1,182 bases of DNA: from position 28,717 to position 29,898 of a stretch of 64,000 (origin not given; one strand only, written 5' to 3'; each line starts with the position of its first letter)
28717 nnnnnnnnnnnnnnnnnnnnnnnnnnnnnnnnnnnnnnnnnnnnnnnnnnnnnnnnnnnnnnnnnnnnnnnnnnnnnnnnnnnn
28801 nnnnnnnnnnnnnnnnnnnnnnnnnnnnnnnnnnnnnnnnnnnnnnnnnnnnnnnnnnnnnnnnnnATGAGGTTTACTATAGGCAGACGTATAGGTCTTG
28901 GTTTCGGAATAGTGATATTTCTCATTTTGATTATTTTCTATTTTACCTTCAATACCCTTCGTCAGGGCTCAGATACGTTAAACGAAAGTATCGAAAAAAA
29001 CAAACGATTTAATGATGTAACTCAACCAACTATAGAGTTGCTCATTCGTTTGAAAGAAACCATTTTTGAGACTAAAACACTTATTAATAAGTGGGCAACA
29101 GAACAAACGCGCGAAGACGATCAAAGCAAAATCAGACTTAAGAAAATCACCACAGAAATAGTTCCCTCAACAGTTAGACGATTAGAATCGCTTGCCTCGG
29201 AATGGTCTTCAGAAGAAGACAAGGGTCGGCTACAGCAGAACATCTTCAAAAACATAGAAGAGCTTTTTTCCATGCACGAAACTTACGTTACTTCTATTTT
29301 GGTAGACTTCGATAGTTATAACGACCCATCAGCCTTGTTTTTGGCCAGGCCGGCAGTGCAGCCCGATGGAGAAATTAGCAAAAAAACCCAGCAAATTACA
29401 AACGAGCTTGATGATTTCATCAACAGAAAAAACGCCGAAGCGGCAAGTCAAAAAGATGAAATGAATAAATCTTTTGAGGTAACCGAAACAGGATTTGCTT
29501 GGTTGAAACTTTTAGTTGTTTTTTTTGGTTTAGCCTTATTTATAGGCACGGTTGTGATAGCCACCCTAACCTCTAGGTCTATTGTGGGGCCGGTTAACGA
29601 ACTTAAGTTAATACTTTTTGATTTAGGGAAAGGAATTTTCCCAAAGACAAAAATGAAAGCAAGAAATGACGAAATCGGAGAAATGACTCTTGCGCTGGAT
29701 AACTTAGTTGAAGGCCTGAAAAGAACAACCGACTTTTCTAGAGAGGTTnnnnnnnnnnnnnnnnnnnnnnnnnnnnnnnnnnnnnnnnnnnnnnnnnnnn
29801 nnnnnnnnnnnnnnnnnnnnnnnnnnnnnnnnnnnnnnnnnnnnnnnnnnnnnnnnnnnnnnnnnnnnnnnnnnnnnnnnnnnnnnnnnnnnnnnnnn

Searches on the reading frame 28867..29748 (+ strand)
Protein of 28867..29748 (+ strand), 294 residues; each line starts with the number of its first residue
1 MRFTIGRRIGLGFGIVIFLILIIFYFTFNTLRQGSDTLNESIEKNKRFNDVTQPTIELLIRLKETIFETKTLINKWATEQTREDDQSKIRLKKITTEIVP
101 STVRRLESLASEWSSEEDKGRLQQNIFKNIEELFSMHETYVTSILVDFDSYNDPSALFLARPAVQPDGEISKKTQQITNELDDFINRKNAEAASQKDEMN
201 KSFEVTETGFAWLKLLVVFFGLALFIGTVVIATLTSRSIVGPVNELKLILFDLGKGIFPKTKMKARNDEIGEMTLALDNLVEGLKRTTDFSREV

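Call 25: find_homologous_proteins(query=window:28867-29748:+, max_evalue=0.001)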
Query seq(294 aa) (294 aa): 6 proteins with E <= 0.001 among 2488 candidates.
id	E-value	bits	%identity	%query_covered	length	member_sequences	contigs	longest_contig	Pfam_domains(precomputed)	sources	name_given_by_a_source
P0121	3.3e-45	173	34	100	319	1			-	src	-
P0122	5.5e-44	169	34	100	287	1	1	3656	-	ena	-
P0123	1.2e-40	158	33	100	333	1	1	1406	PF00672.31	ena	-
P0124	2.1e-17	82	39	43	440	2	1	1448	PF00672.31,PF07228.18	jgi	jgi:serine phosphatase RsbU (regulator of sigma subunit)/HAMP domain-containing protein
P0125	2.5e-17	81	37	49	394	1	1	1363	PF00672.31,PF07228.18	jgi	jgi:HAMP domain-containing protein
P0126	2.1e-12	65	31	77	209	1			PF12729.14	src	-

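Call 48: predict_structure(alignment_id=A2)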
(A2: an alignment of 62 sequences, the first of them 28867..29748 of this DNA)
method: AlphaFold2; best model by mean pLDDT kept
length: 294 residues; sequences in the alignment: 62
mean_pLDDT: 87.0   pTM: 0.62
mean pLDDT of the five models: 87.0, 85.3, 85.1, 84.9, 84.8
residues with pLDDT >= 90: 102; 70-90: 187; 50-70: 4; < 50: 1
segments of 3 or more residues with pLDDT < 50: none
pLDDT, mean of each block of 10 residues (from residue 1): 69 85 89 88 88 93 95 92 91 94 91 82 87 93 89 89 90 94 92 88 86 88 88 81 82 82 74 83 85 78
secondary structure, 60 per line:
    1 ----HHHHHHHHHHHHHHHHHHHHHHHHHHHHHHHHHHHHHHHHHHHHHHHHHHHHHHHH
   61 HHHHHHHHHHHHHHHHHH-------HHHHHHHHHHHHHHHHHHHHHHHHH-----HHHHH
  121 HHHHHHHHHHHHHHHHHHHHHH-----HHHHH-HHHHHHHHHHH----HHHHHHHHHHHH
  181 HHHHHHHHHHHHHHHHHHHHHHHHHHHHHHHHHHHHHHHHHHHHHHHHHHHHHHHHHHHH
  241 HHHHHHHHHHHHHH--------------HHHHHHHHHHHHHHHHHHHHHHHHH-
elements in order: H5-78 H86-110 H116-142 H148-152 H154-164 H169-254 H269-293

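Call 50: fold_search(model_id=the predicted structure, library=pdb)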
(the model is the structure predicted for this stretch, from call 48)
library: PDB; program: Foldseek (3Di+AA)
matches with E <= 10: 643; with E <= 0.001: 0
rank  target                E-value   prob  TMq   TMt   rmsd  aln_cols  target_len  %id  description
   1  5jgp                  4.4e-03  1.00  0.35  0.44  12.5       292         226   10  Crystal structure of the nitrate/nitrite sensor NarQ fragment bound with iodide ions (released 2017-05-31)
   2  6yue                  9.7e-03  1.00  0.37  0.45  13.0       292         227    9  Fragment of nitrate/nitrite sensor histidine kinase NarQ (R50S variant) (released 2020-05-06)
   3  5jeq                  1.1e-02  1.00  0.30  0.38  13.4       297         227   10  Fragment of nitrate/nitrite sensor histidine kinase NarQ (R50K) in symmetric apo state (released 2017-05-31)
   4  5iji                  1.2e-02  1.00  0.37  0.45  13.0       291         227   10  Fragment of nitrate/nitrite sensor histidine kinase NarQ (WT) in symmetric holo state (released 2017-05-31)
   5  5jef_B                1.6e-02  0.99  0.28  0.34  12.2       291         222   11  Fragment of nitrate/nitrite sensor histidine kinase NarQ (WT) in asymmetric holo state (released 2017-05-31)
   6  5jef_A                3.6e-02  0.99  0.33  0.41  12.5       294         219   10  Fragment of nitrate/nitrite sensor histidine kinase NarQ (WT) in asymmetric holo state (released 2017-05-31)
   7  8bsa_B                3.8e-02  1.00  0.47  0.83   2.5       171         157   12  Vc1313-LBD bound to D-arginine (released 2023-06-07)
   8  8bsa_A                5.0e-02  1.00  0.36  0.62   6.1       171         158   13  Vc1313-LBD bound to D-arginine (released 2023-06-07)
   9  8c5v_I                5.3e-02  1.00  0.58  0.36   6.5       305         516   12  Chemotaxis core signalling unit from E protein lysed E. coli cells (released 2023-09-13)
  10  8bsb_A                6.1e-02  1.00  0.36  0.61   6.1       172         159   13  Vc1313-LBD bound to D-lysine (released 2023-06-07)
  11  8bsb_B                6.7e-02  1.00  0.45  0.77   3.4       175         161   14  Vc1313-LBD bound to D-lysine (released 2023-06-07)
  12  9a65_A                1.1e-01  1.00  0.65  0.37   5.3       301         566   16  Integrative model of YVAQ-MCPB by crosslinking MS and deep learning (released 2024-09-18)
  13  2efl                  1.5e-01  0.54  0.24  0.25  35.1       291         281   12  Crystal structure of the EFC domain of formin-binding protein 17 (released 2007-05-29)
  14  7uj2_A                1.7e-01  0.99  0.34  0.56   6.6       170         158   11  OspC Type B (released 2023-04-05)
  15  9fqr_K2               1.9e-01  0.28  0.18  0.03  22.6       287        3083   12  96-nm repeat of axonemal doublet microtubules from bovine sperm (released 2025-03-26)
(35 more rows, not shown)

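Call 65: search_protein_representatives(alignment_id=A5)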
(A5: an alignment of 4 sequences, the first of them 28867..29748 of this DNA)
Query: 4 sequences, 285 profile positions. Proteins with E-value up to 0.001 (for the whole library): 2419; up to 1e-10: 621; up to 1e-30: 180. The best 150 are listed.
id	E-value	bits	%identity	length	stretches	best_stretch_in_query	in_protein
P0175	2.2e-79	283.1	-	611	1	1-280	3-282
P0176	6.9e-78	278.2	-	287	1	2-280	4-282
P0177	8.3e-78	278.0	-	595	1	1-280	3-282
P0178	1.2e-75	270.9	-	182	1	1-179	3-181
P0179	4.8e-75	268.9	-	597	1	1-280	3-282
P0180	1.5e-74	267.3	-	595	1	2-280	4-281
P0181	1.9e-74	266.9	-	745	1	1-280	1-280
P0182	3.4e-74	266.1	-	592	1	1-280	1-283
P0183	7.9e-74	264.9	-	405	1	2-280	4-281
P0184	3.0e-71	256.4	-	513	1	2-280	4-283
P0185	1.1e-69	251.3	-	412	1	2-280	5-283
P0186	1.4e-68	247.7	-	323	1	1-280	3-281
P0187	1.7e-67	244.1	-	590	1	1-281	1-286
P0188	1.5e-66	241.0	-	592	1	2-280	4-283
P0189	1.8e-65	237.5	-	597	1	1-280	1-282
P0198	1.7e-58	214.6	-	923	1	2-280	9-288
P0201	1.1e-56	208.6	-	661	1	2-280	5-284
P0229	6.5e-47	176.6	-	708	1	2-280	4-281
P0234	8.5e-45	169.6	-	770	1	4-280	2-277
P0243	2.1e-42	161.8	-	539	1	1-278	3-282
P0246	3.6e-42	161.0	-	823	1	1-280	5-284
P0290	1.8e-36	142.3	-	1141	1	8-280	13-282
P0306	5.7e-35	137.4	-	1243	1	6-277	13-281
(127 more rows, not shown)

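Call 66: search_protein_families(library=pfam, proteins=[P0181, P0198, P0201, P0229, P0234, P0246, P0290, P0306, P0184, P0243], max_evalue=0.0001)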
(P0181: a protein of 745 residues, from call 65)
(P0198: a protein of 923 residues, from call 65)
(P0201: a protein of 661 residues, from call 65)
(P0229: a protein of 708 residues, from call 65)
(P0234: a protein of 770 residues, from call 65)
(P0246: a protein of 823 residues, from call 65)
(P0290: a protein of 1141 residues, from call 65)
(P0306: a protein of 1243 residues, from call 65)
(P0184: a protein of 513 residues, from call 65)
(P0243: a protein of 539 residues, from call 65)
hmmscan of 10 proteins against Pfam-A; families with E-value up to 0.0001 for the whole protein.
P0181 (745 aa): 5 families
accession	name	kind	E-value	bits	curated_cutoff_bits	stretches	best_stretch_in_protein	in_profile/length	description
PF13426.13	PAS_9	-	8.4e-15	55.4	27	1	346-448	2-103/103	PAS domain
PF07228.17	SpoIIE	-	4e-14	53.4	25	2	645-744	96-190/192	Stage II sporulation protein E (SpoIIE)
PF08448.16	PAS_4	-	2.4e-11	44.3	23.1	1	346-450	6-109/110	PAS fold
PF08447.18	PAS_3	-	7.7e-07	29.7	25.6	1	360-440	4-86/89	PAS fold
PF00672.30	HAMP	-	1.2e-06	29.2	25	1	218-268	2-52/53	HAMP domain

P0198 (923 aa): 6 families
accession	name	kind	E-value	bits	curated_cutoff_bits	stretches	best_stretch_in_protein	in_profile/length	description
PF02518.31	HATPase_c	-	1.7e-26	93.3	26.4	1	818-922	3-109/111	Histidine kinase-, DNA gyrase B-, and HSP90-like ATPase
PF13185.12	GAF_2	-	1e-12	48.9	28.6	1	350-485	2-132/136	GAF domain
PF14501.12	HATPase_c_5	-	4.9e-08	33.2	22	1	821-911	6-93/102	GHKL domain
PF01590.32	GAF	-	2.6e-06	28.5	22.4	1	351-486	1-131/133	GAF domain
PF00672.30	HAMP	-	2.5e-05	24.9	25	0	227-276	3-52/53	HAMP domain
PF00512.31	HisKA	-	6.2e-05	23.4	26.9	1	615-650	2-31/66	His Kinase A (phospho-acceptor) domain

P0201 (661 aa): 3 families
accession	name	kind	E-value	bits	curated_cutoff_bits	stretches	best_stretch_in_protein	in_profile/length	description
PF13185.12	GAF_2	-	5.2e-12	46.6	28.6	1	346-483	2-135/136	GAF domain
PF13426.13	PAS_9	-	3.6e-09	37.3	27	1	550-646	7-102/103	PAS domain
PF00672.30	HAMP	-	2e-07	31.7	25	1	222-272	2-52/53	HAMP domain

P0229 (708 aa): 6 families
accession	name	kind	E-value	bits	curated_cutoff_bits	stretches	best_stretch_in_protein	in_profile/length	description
PF13185.12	GAF_2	-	2.5e-16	60.5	28.6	1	344-481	3-135/136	GAF domain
PF01590.32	GAF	-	8.9e-10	39.6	22.4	1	345-481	2-133/133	GAF domain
PF08448.16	PAS_4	-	2.9e-07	31.1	23.1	1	581-680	8-106/110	PAS fold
PF00989.32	PAS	-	1.1e-06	29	22.6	1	580-678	13-112/113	PAS fold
PF00672.30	HAMP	-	5.6e-06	27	25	1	219-264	2-47/53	HAMP domain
PF13426.13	PAS_9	-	6.8e-06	26.7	27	1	586-680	9-102/103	PAS domain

P0234 (770 aa): 2 families
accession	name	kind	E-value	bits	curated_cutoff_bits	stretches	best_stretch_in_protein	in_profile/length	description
PF07228.17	SpoIIE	-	3.4e-16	60.2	25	1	567-768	2-189/192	Stage II sporulation protein E (SpoIIE)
PF00672.30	HAMP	-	2e-06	28.5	25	1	214-263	1-50/53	HAMP domain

P0246 (823 aa): 2 families
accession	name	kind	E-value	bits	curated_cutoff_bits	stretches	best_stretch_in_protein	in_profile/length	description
PF07228.17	SpoIIE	-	1.3e-20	74.6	25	1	623-823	3-191/192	Stage II sporulation protein E (SpoIIE)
PF13185.12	GAF_2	-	4.8e-09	37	28.6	1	359-483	16-135/136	GAF domain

P0290 (1141 aa): 4 families
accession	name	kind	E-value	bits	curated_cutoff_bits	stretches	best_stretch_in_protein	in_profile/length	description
PF00072.30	Response_reg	-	7.9e-44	148.8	30.2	2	1022-1134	1-110/111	Response regulator receiver domain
PF02518.31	HATPase_c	-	1e-25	90.8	26.4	1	690-814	2-110/111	Histidine kinase-, DNA gyrase B-, and HSP90-like ATPase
PF00512.31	HisKA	-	2.6e-19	69.5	26.9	1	575-642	2-66/66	His Kinase A (phospho-acceptor) domain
PF13185.12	GAF_2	-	2.2e-07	31.6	28.6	1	350-475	15-135/136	GAF domain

P0306 (1243 aa): 5 families
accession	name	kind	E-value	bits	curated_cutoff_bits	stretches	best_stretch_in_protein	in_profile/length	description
PF00072.30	Response_reg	-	5.4e-46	155.8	30.2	2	1125-1236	1-109/111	Response regulator receiver domain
PF02518.31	HATPase_c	-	6.5e-32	110.7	26.4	1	691-815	2-110/111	Histidine kinase-, DNA gyrase B-, and HSP90-like ATPase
PF00512.31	HisKA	-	3.1e-17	62.8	26.9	1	577-644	2-66/66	His Kinase A (phospho-acceptor) domain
PF13185.12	GAF_2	-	2.4e-11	44.4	28.6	1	340-475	3-133/136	GAF domain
PF01590.32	GAF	-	7.1e-10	40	22.4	1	343-477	4-133/133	GAF domain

P0184 (513 aa): 1 family
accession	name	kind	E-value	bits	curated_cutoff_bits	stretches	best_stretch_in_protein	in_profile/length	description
PF00672.30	HAMP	-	3.2e-07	31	25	0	221-267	2-48/53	HAMP domain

P0243 (539 aa): 2 families
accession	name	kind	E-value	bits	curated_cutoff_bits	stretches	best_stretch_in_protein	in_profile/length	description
PF02518.31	HATPase_c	-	8.6e-19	68.5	26.4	1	426-535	2-109/111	Histidine kinase-, DNA gyrase B-, and HSP90-like ATPase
PF00672.30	HAMP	-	5e-14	52.8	25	1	221-273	1-53/53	HAMP domain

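Call 68: find_encoding_contigs(protein=P0290, flank=5000, max_places=2)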
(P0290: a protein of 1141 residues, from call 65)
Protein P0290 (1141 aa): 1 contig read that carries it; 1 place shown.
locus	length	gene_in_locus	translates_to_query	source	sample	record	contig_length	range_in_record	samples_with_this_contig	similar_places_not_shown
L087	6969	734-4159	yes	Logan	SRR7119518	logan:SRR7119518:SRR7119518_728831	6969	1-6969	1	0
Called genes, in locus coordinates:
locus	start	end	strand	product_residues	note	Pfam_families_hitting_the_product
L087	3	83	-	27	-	?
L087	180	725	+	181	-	PF13689:DUF4154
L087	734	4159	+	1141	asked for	PF13185:GAF_2 (weak), PF00512:HisKA, PF02518:HATPase_c, PF00072:Response_reg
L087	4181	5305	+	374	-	PF00072:Response_reg, PF00512:HisKA (weak), PF02518:HATPase_c, PF13581:HATPase_c_2 (weak)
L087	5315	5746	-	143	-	PF02502:LacAB_rpiB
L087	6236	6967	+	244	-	?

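Call 69: find_encoding_contigs(protein=P0243, flank=5000, max_places=2)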
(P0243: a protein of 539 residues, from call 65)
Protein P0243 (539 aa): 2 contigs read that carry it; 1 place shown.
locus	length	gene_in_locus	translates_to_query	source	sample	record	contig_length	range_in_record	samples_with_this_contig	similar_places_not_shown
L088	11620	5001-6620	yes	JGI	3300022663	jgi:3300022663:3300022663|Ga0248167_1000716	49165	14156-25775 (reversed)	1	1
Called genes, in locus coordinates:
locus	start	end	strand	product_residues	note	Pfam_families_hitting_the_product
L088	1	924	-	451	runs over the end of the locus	PF00342:PGI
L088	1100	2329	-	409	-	PF00389:2-Hacid_dh, PF07991:KARI_N (faint), PF03446:NAD_binding_2 (faint), PF02826:2-Hacid_dh_C, PF22629:ACT_AHAS_ss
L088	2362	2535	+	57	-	-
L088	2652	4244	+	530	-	PF14938:SNAP (weak), PF10602:RPN7 (weak), PF17874:TPR_MalT, PF00515:TPR_1 (faint), PF07719:TPR_2 (faint), PF13181:TPR_8 (faint), PF13424:TPR_12, PF06580:His_kinase, +2 more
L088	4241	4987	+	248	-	PF00072:Response_reg, PF04397:LytTR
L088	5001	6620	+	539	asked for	PF00672:HAMP, PF02518:HATPase_c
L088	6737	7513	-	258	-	PF14321:DUF4382, PF13620:CarboxypepD_reg (weak)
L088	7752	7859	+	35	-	-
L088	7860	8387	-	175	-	-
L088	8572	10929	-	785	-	PF07715:Plug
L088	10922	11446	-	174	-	PF13689:DUF4154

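Call 70: find_encoding_contigs(protein=P0198, flank=5000, max_places=2)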
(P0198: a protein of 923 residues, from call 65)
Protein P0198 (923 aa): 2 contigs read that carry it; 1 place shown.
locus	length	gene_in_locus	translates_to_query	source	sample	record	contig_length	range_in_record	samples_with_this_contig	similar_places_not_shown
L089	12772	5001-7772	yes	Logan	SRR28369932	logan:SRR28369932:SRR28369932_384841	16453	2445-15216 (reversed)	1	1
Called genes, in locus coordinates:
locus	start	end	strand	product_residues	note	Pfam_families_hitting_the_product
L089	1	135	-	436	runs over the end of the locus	PF13175:AAA_15, PF13304:AAA_21 (weak)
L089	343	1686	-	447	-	PF00919:UPF0004, PF04055:Radical_SAM, PF01938:TRAM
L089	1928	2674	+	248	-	PF20772:TACO1_YebC_N, PF01709:Transcrip_reg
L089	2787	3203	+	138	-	-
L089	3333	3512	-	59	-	-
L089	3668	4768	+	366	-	-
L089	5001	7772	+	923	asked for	PF01590:GAF (weak), PF13185:GAF_2, PF02518:HATPase_c, PF14501:HATPase_c_5 (weak)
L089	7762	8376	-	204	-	PF02581:TMP-TENI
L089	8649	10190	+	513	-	PF00149:Metallophos, PF12850:Metallophos_2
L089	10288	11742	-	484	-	PF00884:Sulfatase, PF01663:Phosphodiest, PF16347:SGSH_C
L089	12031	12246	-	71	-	-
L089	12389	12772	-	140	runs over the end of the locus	PF00011:HSP20, PF17886:ArsA_HSP20 (weak)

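Call 71: find_encoding_contigs(protein=P0246, flank=5000, max_places=2)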
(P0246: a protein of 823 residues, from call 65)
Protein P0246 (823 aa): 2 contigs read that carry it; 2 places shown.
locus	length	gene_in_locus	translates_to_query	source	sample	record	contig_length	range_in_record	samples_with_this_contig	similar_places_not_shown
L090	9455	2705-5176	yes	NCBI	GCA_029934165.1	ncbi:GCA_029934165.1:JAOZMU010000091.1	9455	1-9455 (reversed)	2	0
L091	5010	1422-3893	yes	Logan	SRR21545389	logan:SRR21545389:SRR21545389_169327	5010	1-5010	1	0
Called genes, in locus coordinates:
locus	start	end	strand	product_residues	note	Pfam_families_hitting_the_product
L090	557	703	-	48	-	-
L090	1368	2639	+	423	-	PF00994:MoCF_biosynth, PF18146:CinA_KH, PF02464:CinA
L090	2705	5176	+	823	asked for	PF13185:GAF_2, PF07228:SpoIIE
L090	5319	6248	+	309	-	PF16120:DUF4836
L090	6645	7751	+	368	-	PF02350:Epimerase_2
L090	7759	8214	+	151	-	-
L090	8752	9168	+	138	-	PF19964:EAD11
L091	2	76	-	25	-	?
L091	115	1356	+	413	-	PF00994:MoCF_biosynth, PF18146:CinA_KH, PF02464:CinA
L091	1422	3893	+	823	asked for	PF13185:GAF_2, PF07228:SpoIIE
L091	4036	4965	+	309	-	PF16120:DUF4836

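Call 74: find_related_loci(query=A5, collection=metagenome_contigs, flank=4500)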
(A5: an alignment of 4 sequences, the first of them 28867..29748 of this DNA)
Query A5 (294 aa) in metagenome_contigs; peptide patterns used: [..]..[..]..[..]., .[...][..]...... (x = any residue, [..] = any of these).
600 stretches matched a pattern (row limit reached: there are more); 194 encode a relative of the query (tblastn E <= 1e-3); the best 80 are kept; 80 distinct loci.
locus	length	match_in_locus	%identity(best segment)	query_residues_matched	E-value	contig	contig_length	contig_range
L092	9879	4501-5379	41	1-294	5e-68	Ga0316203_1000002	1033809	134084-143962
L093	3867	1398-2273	38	1-294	7e-67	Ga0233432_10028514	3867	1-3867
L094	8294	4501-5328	41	1-294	4e-62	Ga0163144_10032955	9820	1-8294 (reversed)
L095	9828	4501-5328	38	1-294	5e-61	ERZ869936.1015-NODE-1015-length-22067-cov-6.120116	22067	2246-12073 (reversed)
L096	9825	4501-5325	39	2-294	7e-61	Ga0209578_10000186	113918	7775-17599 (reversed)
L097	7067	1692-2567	38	1-294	1e-59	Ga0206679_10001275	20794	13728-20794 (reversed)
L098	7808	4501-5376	39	1-294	1e-58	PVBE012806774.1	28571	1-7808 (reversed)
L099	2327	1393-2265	38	1-294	8e-59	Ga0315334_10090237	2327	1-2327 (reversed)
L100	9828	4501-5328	40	2-294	3e-58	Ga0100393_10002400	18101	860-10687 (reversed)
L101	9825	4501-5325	36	1-292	2e-58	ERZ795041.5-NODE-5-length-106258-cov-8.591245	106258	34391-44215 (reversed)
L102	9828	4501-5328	39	2-294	9e-58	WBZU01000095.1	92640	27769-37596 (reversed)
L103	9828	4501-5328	38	2-294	1e-56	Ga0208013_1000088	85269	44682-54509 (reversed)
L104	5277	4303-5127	40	2-294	8e-57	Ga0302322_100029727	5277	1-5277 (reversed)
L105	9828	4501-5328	38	2-294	1e-56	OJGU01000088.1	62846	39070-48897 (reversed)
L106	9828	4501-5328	36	2-294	3e-56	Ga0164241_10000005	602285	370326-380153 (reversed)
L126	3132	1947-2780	35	2-294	2e-48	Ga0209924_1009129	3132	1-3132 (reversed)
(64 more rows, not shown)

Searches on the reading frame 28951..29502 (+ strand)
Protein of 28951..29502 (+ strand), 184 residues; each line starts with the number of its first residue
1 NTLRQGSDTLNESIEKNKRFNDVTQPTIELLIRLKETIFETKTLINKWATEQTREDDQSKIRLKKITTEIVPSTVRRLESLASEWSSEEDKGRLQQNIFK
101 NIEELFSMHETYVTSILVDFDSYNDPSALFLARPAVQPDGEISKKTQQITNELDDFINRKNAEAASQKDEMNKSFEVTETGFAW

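Call 22: search_protein_families(library=pfam, proteins=[window:28951-29502:+], max_evalue=10)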
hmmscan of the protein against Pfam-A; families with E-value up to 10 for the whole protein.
seq(184 aa): 1 family
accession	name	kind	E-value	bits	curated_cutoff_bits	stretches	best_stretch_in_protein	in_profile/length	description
PF02395.22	Peptidase_S6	-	0.1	12.5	23.3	1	48-85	109-146/260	Immunoglobulin A1 protease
